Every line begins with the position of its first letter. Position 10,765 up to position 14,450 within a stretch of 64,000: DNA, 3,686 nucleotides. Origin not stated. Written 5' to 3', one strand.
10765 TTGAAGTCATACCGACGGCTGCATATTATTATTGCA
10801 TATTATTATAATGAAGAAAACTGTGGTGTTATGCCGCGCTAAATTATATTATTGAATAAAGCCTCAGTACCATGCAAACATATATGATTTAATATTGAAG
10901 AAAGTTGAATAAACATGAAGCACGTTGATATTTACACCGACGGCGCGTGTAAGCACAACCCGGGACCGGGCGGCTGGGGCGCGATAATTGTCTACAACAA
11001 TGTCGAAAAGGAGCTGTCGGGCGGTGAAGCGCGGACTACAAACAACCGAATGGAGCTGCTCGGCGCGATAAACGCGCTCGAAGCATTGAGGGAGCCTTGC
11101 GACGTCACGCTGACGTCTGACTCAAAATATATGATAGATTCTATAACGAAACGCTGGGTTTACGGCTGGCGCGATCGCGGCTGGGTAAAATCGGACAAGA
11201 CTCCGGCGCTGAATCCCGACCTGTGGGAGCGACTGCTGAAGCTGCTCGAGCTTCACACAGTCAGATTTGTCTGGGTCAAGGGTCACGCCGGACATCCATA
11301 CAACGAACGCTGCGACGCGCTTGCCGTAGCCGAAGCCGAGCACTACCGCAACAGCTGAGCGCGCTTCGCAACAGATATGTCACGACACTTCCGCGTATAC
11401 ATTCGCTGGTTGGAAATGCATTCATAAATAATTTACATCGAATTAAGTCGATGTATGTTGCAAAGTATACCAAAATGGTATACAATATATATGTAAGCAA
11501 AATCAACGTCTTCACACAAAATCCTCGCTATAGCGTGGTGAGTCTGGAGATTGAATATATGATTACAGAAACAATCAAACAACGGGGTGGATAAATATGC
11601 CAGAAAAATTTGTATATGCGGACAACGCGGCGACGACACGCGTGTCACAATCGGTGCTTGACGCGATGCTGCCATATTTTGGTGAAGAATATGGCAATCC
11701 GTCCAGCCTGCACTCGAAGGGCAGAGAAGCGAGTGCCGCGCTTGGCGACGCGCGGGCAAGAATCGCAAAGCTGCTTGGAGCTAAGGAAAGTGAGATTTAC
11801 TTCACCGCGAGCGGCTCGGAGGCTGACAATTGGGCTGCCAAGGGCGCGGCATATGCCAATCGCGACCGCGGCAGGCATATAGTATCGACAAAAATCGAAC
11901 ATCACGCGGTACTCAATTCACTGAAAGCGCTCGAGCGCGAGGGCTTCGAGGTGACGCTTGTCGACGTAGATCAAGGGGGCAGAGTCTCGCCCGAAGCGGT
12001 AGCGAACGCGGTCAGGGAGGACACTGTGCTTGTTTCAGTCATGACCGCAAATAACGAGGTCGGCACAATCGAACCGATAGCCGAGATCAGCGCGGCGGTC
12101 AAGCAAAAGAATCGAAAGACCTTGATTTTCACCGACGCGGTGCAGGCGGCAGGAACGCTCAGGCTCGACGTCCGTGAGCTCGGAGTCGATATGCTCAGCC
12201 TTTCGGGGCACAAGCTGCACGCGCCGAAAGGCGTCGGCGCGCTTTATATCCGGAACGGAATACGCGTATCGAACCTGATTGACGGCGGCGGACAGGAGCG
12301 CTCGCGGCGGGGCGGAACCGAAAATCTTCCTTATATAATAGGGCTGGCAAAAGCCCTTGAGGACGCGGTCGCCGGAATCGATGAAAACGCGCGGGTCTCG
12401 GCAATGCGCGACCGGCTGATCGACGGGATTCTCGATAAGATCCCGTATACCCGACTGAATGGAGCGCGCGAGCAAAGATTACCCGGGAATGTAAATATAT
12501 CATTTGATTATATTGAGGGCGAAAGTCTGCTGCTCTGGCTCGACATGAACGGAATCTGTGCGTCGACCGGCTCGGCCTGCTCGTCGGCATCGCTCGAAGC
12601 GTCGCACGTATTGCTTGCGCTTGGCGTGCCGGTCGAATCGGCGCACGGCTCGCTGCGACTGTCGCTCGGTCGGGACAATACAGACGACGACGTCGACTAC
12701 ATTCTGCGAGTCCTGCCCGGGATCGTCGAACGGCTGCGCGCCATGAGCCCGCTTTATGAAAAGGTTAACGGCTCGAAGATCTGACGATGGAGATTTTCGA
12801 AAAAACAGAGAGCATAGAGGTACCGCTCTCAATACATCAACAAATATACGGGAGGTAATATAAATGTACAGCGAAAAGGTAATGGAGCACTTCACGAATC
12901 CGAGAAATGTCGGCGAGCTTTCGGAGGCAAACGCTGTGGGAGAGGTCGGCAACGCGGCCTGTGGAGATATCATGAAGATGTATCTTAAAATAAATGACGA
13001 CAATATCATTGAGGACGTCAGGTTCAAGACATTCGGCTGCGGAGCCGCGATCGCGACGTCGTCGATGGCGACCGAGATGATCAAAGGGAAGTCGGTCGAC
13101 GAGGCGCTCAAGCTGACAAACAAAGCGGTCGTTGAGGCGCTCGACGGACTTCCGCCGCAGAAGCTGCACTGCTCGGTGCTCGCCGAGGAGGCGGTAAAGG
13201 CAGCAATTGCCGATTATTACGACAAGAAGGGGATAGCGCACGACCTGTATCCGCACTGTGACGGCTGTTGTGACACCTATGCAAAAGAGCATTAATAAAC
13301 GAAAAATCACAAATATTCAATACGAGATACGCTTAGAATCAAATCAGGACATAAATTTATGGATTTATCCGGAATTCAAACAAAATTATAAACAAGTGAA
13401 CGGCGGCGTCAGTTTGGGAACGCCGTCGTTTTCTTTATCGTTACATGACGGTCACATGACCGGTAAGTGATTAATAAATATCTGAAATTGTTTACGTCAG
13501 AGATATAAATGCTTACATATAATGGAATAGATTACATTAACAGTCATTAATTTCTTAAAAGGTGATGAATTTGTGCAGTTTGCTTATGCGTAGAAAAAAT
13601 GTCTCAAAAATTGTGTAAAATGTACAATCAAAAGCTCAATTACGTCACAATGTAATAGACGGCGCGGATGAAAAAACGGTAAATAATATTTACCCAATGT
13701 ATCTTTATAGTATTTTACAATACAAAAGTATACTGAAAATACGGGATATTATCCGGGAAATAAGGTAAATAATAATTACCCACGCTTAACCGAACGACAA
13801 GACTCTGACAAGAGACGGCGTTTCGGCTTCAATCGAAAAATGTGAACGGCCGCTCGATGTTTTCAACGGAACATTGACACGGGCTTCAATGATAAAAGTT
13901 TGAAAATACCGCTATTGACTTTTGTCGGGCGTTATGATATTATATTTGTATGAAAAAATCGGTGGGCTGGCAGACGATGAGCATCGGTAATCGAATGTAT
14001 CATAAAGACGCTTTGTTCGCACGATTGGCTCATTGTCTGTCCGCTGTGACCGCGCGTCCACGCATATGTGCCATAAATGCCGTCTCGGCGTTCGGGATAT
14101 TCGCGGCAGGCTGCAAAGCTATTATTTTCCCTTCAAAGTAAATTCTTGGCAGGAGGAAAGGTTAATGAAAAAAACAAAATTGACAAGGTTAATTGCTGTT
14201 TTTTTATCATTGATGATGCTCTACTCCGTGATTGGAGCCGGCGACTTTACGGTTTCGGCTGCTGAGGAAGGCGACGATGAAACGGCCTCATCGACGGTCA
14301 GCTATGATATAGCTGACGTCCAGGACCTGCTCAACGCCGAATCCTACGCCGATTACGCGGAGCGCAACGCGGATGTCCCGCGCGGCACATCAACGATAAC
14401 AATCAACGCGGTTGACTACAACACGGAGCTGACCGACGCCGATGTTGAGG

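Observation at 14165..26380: Seven-gene operon: giant module-bearing binding protein, two ABC permease pairs, an NHL-propeller/Yip1 membrane protein and a 1012-aa secreted protein of no recognisable family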

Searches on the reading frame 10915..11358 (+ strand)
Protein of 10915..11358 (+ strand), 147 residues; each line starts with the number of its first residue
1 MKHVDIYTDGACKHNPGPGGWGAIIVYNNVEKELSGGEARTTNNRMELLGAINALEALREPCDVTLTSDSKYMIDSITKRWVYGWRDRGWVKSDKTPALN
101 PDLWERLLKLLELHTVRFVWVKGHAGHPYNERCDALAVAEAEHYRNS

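Call 7: search_protein_families(library=pfam, proteins=[window:10915-11358:+], max_evalue=0.001)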
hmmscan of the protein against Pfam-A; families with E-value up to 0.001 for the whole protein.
window:10915-11358:+ (147 aa): 1 family
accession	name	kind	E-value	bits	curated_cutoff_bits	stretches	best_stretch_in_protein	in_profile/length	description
PF00075.30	RNase_H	-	4.2e-44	150.6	25.8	1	2-141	2-140/141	RNase H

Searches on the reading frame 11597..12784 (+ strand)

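Call 7: search_protein_families(library=pfam, proteins=[window:11597-12784:+], max_evalue=0.001)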
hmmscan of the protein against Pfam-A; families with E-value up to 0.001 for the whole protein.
window:11597-12784:+ (395 aa): 3 families
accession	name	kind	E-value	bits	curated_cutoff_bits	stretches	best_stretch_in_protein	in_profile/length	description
PF00266.25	Aminotran_5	-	6.5e-79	266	21.5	1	6-368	1-370/371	Aminotransferase class-V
PF01212.27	Beta_elim_lyase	-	4.6e-06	26.6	27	1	52-210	37-204/288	Beta-eliminating lyase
PF01053.26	Cys_Met_Meta_PP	-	0.00035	19.7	27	1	54-206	59-198/381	Cys/Met metabolism PLP-dependent enzyme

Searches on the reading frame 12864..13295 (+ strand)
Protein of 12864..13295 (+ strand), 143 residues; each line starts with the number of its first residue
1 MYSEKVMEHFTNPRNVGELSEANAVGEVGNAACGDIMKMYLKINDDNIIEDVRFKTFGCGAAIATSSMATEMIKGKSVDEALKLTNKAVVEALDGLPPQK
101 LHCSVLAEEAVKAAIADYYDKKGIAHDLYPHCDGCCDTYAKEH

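Call 7: search_protein_families(library=pfam, proteins=[window:12864-13295:+], max_evalue=0.001)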
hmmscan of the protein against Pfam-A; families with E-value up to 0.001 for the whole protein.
window:12864-13295:+ (143 aa): 1 family
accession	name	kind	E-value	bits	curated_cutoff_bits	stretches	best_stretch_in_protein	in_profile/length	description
PF01592.21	NifU_N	-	1.9e-52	177.2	22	1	1-122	1-124/127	NifU-like N terminal domain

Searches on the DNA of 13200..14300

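Call 35: search_rna_families(source=window, start=13200, end=14300, threshold=evalue, max_evalue=1)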
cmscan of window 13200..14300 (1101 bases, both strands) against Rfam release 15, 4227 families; matches with E-value up to 1: 1.
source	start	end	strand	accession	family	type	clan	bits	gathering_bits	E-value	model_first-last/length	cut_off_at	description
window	13963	14047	+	RF03846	mir-4861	Gene; miRNA;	-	19.8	100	0.42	1-94/94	no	mir-4861 microRNA precursor family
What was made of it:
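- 13950..14164 (+): 5' leader of about 215 nt, with a conserved 5' stem and a CCCUUC element complementary to the Shine-Dalgarno sequence. No Rfam family matches (call 35).
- Tried and rejected: Rfam finds nothing (call 35).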
